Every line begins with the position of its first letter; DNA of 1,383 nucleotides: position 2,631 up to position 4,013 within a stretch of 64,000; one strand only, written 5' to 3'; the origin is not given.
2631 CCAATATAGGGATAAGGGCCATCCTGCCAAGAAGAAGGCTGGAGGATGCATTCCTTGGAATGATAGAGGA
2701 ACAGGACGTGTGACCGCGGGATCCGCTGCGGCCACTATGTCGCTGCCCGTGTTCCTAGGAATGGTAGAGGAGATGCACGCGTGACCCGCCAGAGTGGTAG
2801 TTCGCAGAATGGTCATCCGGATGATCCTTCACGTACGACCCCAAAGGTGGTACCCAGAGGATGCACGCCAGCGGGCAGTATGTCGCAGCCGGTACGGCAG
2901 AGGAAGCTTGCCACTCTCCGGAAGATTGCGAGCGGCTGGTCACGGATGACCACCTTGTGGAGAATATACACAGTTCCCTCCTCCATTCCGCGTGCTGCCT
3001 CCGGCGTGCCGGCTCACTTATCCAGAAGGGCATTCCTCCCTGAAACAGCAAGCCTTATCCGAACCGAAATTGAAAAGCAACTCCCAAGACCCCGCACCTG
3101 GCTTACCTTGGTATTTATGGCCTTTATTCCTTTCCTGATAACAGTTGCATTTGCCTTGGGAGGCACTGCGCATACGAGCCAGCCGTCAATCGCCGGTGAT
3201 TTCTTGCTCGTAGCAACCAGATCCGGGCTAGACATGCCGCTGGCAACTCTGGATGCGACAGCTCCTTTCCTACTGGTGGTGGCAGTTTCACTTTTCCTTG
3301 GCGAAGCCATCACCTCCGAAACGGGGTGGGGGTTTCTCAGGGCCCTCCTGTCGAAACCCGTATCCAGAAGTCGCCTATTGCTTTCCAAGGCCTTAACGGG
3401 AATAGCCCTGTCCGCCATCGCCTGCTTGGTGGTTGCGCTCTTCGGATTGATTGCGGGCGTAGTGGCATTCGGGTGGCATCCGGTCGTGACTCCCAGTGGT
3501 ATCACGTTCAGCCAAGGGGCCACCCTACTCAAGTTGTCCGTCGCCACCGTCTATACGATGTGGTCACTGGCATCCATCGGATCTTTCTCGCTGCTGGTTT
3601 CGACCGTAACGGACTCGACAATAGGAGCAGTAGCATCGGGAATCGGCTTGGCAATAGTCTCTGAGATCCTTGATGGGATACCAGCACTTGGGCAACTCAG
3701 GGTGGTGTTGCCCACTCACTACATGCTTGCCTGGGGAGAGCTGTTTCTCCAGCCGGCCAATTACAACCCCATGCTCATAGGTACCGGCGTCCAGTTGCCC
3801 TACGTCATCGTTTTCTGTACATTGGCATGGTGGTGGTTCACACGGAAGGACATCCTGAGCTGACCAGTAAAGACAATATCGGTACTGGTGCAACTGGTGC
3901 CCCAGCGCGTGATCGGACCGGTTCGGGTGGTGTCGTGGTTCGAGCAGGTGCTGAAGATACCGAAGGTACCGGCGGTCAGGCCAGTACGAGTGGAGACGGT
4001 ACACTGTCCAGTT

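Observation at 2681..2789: Older, diverged copy duplicating an overlapping stop/start (GTGA) junction of an ABC operon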

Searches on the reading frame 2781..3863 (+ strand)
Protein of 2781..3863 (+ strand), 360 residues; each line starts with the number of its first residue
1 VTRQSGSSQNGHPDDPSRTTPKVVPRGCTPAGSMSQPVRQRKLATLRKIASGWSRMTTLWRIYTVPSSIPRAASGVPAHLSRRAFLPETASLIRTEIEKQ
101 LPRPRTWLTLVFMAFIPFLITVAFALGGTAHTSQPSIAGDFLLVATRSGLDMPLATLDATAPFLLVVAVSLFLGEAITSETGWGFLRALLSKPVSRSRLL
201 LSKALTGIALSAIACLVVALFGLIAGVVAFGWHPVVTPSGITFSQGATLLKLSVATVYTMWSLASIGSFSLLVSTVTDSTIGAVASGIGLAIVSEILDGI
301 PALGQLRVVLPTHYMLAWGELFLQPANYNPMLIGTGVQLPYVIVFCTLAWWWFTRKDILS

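Call 23: find_homologous_proteins(query=window:2781-3863:+)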
Query window:2781-3863:+ (360 aa): 79 proteins with E <= 0.001 among 8000 candidates.
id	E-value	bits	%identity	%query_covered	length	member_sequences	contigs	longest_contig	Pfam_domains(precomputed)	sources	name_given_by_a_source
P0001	7.6e-189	645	100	85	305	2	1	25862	PF12679.14,PF10920.16,PF12730.14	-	-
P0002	1.0e-148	513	86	78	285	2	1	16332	PF12679.14,PF10920.16,PF12730.14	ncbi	ncbi:MAG: ABC transporter permease [Acidimicrobiales bacterium]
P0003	1.1e-137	477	76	82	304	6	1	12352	PF12679.14,PF10920.16,PF12730.14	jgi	-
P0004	8.5e-135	468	77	78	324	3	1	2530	PF12679.14,PF10920.16,PF12730.14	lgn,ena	-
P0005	2.7e-124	433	100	58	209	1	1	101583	PF12679.14,PF10920.16,PF12730.14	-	-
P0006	1.8e-102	361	55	94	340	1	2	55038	PF12679.14,PF10920.16,PF12730.14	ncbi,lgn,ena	-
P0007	1.4e-94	335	61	73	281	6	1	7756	PF12679.14,PF10920.16,PF12730.14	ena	-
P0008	4.5e-94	334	61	76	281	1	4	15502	PF12679.14,PF10920.16,PF12730.14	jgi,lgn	jgi:ABC-2 type transport system permease protein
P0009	8.6e-89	316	54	76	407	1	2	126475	PF12679.14,PF10920.16,PF12730.14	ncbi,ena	-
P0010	2.9e-82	295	61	68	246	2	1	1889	PF12679.14,PF10920.16,PF12730.14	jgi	jgi:ABC-2 type transport system permease protein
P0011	1.5e-81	293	55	76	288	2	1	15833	PF12679.14,PF10920.16,PF12730.14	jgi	jgi:ABC-2 type transport system permease protein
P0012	5.3e-78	281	51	75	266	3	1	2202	PF12679.14,PF10920.16,PF12730.14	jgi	jgi:ABC-2 type transport system permease protein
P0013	3.1e-77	278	50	76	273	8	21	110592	PF12679.14,PF10920.16,PF12730.14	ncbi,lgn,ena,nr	ncbi:MAG: ABC transporter permease [Acidimicrobiales bacterium]|nr:ABC transporter permease [Actinom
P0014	1.0e-74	270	50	75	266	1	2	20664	PF12679.14,PF10920.16,PF12730.14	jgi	jgi:ABC-2 type transport system permease protein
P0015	1.4e-74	270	50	75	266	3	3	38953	PF12679.14,PF10920.16,PF12730.14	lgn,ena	-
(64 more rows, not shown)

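Call 25: find_encoding_contigs(protein=P0002, flank=10000, max_places=3)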
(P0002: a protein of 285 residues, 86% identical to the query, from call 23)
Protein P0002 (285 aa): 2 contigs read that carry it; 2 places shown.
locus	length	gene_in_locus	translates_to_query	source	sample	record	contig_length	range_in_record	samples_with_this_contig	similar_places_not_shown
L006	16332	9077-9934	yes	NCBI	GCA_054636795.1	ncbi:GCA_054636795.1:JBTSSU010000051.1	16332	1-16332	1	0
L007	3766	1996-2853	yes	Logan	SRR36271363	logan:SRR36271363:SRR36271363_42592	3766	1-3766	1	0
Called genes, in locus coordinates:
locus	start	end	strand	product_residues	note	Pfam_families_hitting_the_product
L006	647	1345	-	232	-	PF11967:RecO_N, PF02565:RecO_C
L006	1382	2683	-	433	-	PF02771:Acyl-CoA_dh_N, PF11794:HpaB_N (faint), PF02770:Acyl-CoA_dh_M, PF00441:Acyl-CoA_dh_1, PF08028:Acyl-CoA_dh_2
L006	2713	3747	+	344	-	PF04055:Radical_SAM, PF06968:BATS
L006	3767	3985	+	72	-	-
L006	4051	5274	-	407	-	PF02771:Acyl-CoA_dh_N, PF02770:Acyl-CoA_dh_M, PF00441:Acyl-CoA_dh_1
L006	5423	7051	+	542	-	PF00501:AMP-binding, PF13193:AMP-binding_C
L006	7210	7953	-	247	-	PF00483:NTP_transferase, PF12804:NTP_transf_3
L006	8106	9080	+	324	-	PF00005:ABC_tran, PF13304:AAA_21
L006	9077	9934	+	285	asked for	PF12679:ABC2_membrane_2, PF12730:ABC2_membrane_4, PF10920:DUF2705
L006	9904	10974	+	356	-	PF01933:CofD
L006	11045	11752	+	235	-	PF01996:F420_ligase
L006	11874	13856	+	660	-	PF17767:NAPRTase_N, PF01729:QRPTase_C, PF00857:Isochorismatase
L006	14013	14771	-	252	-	PF00977:His_biosynth, PF01207:Dus (faint), PF03060:NMO (faint)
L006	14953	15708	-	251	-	PF00977:His_biosynth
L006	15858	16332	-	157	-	PF00117:GATase, PF07685:GATase_3 (weak)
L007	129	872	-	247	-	PF00483:NTP_transferase, PF12804:NTP_transf_3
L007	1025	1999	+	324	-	PF00005:ABC_tran, PF13304:AAA_21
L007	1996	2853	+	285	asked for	PF12679:ABC2_membrane_2, PF12730:ABC2_membrane_4, PF10920:DUF2705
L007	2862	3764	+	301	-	?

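Call 26: find_encoding_contigs(protein=P0003, flank=10000, max_places=3)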
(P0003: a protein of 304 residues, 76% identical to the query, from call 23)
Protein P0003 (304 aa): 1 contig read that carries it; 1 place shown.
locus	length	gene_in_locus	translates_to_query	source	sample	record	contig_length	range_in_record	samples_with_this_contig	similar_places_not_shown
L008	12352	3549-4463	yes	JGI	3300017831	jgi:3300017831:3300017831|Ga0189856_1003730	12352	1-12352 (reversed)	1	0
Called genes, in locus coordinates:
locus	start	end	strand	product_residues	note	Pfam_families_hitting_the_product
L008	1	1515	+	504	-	PF00501:AMP-binding, PF13193:AMP-binding_C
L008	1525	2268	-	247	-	PF00483:NTP_transferase, PF12804:NTP_transf_3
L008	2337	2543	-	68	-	-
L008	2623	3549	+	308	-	PF00005:ABC_tran, PF13304:AAA_21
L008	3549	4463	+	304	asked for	PF12679:ABC2_membrane_2, PF12730:ABC2_membrane_4, PF10920:DUF2705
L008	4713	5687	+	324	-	PF01933:CofD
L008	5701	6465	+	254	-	PF01996:F420_ligase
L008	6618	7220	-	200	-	PF00300:His_Phos_1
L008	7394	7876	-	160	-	PF00578:AhpC-TSA, PF08534:Redoxin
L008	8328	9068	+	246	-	PF01022:HTH_5 (weak), PF12840:HTH_20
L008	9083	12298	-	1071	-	PF09286:Pro-kuma_activ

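Call 28: find_encoding_contigs(protein=P0001, flank=10000, max_places=6)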
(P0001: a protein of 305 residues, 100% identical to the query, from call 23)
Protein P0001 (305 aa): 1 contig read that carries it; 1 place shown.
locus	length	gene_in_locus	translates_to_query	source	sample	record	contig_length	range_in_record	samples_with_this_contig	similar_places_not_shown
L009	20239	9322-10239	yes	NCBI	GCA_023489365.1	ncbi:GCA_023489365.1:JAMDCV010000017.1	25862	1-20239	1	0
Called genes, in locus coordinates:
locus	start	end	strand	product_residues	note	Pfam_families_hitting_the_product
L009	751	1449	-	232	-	PF11967:RecO_N, PF02565:RecO_C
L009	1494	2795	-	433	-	PF02771:Acyl-CoA_dh_N, PF02770:Acyl-CoA_dh_M, PF00441:Acyl-CoA_dh_1, PF08028:Acyl-CoA_dh_2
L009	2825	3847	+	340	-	PF04055:Radical_SAM, PF06968:BATS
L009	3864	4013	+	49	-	-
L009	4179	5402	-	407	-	PF02771:Acyl-CoA_dh_N, PF02770:Acyl-CoA_dh_M, PF00441:Acyl-CoA_dh_1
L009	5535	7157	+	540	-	PF00501:AMP-binding, PF13193:AMP-binding_C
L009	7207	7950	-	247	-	PF00483:NTP_transferase, PF12804:NTP_transf_3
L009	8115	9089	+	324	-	PF00005:ABC_tran, PF13304:AAA_21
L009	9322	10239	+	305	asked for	PF12679:ABC2_membrane_2, PF12730:ABC2_membrane_4, PF10920:DUF2705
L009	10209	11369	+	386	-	PF01933:CofD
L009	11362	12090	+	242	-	PF01996:F420_ligase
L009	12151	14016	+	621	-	PF17767:NAPRTase_N, PF00857:Isochorismatase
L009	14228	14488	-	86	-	-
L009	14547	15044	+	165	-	-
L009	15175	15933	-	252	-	PF00977:His_biosynth, PF05690:ThiG (faint), PF01207:Dus (faint), PF02581:TMP-TENI (faint), PF03060:NMO (faint)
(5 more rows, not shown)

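Call 29: find_encoding_contigs(protein=P0005, flank=10000, max_places=6)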
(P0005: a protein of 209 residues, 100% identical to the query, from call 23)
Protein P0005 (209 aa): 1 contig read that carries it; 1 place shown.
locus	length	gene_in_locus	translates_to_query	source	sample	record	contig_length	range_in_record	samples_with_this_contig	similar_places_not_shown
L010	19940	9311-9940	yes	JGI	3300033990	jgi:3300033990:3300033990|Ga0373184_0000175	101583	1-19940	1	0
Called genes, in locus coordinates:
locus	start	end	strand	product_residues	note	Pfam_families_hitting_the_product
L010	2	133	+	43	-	?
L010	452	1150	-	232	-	PF11967:RecO_N, PF02565:RecO_C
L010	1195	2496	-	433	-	PF02771:Acyl-CoA_dh_N, PF02770:Acyl-CoA_dh_M, PF00441:Acyl-CoA_dh_1, PF08028:Acyl-CoA_dh_2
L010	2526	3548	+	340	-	PF04055:Radical_SAM, PF06968:BATS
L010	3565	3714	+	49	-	-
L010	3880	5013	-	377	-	PF02771:Acyl-CoA_dh_N, PF02770:Acyl-CoA_dh_M, PF00441:Acyl-CoA_dh_1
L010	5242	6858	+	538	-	PF00501:AMP-binding, PF13193:AMP-binding_C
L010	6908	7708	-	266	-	PF00483:NTP_transferase, PF12804:NTP_transf_3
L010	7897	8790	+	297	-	PF00005:ABC_tran, PF13304:AAA_21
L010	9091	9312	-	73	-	-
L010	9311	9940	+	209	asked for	PF10920:DUF2705, PF12679:ABC2_membrane_2, PF12730:ABC2_membrane_4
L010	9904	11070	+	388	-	PF01933:CofD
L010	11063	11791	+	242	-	PF01996:F420_ligase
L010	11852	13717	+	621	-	PF17767:NAPRTase_N, PF00857:Isochorismatase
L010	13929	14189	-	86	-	-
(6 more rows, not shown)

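Call 90: find_encoding_contigs(protein=P0007, flank=2000, max_places=2)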
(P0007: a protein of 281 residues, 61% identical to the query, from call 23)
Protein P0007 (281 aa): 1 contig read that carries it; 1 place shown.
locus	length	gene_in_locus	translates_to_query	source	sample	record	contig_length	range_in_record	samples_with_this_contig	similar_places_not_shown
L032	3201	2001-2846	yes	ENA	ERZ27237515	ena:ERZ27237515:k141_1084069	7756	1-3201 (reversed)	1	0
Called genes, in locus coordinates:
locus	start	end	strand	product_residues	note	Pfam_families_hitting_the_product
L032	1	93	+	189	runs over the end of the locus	PF06414:Zeta_toxin (weak), PF13671:AAA_33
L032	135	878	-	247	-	PF00483:NTP_transferase, PF12804:NTP_transf_3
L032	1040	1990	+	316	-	PF00005:ABC_tran, PF13304:AAA_21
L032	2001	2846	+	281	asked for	PF12679:ABC2_membrane_2, PF12730:ABC2_membrane_4, PF10920:DUF2705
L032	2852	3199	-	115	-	?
